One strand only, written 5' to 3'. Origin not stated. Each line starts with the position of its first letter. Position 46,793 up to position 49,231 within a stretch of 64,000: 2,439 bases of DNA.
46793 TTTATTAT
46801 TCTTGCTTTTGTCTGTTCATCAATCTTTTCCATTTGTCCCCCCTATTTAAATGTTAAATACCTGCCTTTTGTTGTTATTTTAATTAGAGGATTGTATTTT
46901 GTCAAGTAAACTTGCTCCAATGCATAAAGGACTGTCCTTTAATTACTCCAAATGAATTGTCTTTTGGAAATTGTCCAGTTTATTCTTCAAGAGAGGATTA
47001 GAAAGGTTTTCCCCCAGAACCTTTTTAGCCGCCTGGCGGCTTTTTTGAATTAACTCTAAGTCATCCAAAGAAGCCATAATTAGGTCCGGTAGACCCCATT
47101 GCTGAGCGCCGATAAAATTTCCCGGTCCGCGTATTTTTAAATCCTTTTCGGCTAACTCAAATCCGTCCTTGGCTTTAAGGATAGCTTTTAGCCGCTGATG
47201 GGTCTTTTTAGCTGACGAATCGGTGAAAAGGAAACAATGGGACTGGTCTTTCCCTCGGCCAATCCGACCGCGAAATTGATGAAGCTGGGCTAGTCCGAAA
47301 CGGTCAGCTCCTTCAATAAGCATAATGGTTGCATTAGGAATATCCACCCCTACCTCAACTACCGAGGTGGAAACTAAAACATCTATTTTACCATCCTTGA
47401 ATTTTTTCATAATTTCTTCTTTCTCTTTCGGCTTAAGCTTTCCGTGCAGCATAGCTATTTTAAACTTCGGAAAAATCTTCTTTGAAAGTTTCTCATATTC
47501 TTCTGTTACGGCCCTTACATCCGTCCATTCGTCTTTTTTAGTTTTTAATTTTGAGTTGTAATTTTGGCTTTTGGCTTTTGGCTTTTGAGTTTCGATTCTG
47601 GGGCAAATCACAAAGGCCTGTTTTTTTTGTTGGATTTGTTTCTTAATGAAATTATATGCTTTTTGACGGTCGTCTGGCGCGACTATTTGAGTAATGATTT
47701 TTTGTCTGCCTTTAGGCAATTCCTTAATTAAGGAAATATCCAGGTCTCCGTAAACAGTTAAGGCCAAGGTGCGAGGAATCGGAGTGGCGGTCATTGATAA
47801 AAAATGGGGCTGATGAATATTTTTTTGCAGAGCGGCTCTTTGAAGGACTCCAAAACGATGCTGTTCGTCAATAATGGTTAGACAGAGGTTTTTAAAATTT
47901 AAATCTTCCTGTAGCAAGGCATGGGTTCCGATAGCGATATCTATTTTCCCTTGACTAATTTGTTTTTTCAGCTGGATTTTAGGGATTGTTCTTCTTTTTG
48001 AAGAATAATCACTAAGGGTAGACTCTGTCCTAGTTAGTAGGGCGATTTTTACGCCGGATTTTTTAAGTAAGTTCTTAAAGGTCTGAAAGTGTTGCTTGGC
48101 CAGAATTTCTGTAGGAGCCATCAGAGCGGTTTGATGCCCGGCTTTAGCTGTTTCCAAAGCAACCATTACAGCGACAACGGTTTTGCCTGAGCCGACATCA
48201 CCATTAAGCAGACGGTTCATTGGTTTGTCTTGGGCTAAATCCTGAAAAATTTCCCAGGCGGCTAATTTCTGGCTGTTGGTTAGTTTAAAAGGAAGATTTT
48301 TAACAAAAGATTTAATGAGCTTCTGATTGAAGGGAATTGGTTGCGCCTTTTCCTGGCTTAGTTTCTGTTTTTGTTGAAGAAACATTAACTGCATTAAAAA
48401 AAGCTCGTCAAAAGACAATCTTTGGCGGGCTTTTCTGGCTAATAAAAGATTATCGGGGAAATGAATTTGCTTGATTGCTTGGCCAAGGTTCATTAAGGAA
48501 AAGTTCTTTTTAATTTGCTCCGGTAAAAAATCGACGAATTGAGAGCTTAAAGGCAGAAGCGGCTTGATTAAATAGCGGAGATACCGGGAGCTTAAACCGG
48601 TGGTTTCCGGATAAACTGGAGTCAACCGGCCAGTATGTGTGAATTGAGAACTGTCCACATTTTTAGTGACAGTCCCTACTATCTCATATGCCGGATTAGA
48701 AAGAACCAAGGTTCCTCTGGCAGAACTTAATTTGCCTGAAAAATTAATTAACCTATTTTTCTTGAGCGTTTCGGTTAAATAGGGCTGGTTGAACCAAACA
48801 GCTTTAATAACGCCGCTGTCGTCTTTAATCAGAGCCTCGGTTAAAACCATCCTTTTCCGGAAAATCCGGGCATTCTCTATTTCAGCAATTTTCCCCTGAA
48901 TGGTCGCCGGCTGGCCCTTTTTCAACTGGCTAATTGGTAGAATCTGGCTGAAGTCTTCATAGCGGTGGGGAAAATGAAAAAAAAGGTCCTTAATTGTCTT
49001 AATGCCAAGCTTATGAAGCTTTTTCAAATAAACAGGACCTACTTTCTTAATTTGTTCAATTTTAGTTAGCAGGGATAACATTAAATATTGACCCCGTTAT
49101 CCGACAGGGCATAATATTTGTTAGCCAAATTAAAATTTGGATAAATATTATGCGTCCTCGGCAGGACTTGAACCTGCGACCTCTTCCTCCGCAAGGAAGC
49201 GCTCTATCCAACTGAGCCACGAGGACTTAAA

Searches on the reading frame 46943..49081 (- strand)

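Call 40: search_protein_families(library=pfam, proteins=[window:46943-49081:-], max_evalue=0.001)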
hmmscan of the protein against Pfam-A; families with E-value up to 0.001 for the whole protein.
window:46943-49081:- (712 aa): 7 families
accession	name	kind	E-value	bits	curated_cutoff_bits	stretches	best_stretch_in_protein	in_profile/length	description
PF17191.10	RecG_wedge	-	8.4e-27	94.2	23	1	8-173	2-156/162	RecG wedge domain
PF00271.37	Helicase_C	-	3.7e-21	75.9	23.5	1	529-610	31-109/110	Helicase conserved C-terminal domain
PF00270.35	DEAD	-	4.6e-21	75.7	26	1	288-439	15-164/167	DEAD/DEAH box helicase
PF04851.21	ResIII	-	8.5e-13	49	22.5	1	266-434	3-162/164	Type III restriction enzyme, res subunit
PF19833.4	RecG_dom3_C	-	8.4e-09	35.8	26.8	1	638-692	2-58/87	ATP-dependent DNA helicase RecG, domain 3, C-terminal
PF22590.2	Cas3-like_C_2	-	2.9e-06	27.9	27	1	521-610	11-104/106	CRISPR-associated nuclease/helicase Cas3, C-terminal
PF01336.31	tRNA_anti-codon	-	1.1e-05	25.7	27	1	60-134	2-74/75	OB-fold nucleic acid binding domain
